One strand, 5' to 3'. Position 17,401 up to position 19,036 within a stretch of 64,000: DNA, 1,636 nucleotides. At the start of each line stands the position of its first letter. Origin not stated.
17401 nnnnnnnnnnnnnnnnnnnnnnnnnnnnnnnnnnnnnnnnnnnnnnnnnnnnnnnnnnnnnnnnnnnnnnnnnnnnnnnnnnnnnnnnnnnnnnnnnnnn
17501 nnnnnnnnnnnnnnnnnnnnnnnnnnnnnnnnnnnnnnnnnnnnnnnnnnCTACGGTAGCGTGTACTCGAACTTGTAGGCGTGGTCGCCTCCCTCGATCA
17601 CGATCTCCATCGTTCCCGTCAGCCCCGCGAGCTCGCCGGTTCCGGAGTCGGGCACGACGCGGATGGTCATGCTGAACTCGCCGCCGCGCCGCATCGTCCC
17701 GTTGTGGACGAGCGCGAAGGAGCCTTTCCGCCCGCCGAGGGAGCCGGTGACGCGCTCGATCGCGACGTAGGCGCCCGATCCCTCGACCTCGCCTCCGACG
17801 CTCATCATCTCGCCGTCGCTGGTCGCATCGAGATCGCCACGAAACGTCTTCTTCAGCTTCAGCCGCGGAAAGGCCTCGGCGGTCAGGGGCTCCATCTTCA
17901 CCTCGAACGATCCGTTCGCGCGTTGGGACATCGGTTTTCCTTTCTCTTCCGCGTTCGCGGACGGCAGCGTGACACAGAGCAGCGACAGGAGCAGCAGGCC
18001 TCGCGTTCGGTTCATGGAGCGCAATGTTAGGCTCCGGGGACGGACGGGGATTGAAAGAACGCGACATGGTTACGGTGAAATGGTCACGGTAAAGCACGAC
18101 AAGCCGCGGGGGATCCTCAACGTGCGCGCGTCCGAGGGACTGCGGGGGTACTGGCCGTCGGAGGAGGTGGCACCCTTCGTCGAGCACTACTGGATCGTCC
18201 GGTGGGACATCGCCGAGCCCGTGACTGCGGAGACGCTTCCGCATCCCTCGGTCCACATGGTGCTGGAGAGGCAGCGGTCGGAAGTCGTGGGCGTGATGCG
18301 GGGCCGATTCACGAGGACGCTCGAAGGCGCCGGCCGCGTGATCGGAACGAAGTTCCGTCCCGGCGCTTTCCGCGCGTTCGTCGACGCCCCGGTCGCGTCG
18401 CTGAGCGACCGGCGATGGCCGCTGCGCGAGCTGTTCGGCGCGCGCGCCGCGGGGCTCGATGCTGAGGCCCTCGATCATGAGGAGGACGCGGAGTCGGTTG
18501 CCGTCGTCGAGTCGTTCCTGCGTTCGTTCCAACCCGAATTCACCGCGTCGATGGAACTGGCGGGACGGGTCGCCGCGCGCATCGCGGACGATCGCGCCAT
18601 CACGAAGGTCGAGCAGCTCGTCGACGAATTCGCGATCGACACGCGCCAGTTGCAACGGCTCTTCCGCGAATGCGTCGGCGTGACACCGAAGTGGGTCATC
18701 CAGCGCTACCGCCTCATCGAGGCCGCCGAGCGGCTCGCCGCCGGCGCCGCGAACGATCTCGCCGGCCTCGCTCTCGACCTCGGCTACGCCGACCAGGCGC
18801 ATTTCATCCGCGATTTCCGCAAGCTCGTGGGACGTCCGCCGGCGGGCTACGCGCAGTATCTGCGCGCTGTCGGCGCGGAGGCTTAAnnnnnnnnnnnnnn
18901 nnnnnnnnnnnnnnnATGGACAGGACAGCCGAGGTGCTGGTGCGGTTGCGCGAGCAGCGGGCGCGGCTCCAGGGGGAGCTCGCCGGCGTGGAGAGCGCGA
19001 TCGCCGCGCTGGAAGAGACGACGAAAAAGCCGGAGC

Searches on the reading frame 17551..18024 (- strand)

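Call 11: search_protein_families(library=pfam, proteins=[window:17551-18024:-], max_evalue=0.01)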
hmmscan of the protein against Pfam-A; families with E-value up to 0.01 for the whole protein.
window:17551-18024:- (157 aa): 1 family
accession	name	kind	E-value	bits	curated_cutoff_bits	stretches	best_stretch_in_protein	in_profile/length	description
PF11528.13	DUF3224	-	8.1e-37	126.3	25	1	38-154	3-126/126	Protein of unknown function (DUF3224)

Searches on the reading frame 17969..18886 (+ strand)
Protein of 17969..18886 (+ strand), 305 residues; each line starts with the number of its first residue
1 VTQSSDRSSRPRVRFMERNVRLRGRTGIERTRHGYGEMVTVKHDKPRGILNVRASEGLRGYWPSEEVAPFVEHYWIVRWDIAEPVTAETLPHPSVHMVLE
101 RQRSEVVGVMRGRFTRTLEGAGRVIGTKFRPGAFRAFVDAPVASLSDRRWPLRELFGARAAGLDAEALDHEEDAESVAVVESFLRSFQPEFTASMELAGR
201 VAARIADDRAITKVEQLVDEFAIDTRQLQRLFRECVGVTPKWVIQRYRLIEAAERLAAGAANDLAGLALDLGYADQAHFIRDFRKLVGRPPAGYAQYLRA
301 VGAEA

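Call 11: search_protein_families(library=pfam, proteins=[window:17969-18886:+], max_evalue=0.01)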
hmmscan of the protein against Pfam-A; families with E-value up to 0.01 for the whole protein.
window:17969-18886:+ (305 aa): 3 families
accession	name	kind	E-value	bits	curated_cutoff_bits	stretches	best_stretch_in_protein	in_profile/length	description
PF20240.3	DUF6597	-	1.5e-24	86.5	27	1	61-149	3-101/103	Domain of unknown function (DUF6597)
PF12833.13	HTH_18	-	4.3e-19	69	33.6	1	218-295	2-78/80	Helix-turn-helix domain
PF00165.29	HTH_AraC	-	5.2e-08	33.3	26.6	0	213-241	10-38/42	Bacterial regulatory helix-turn-helix proteins, AraC family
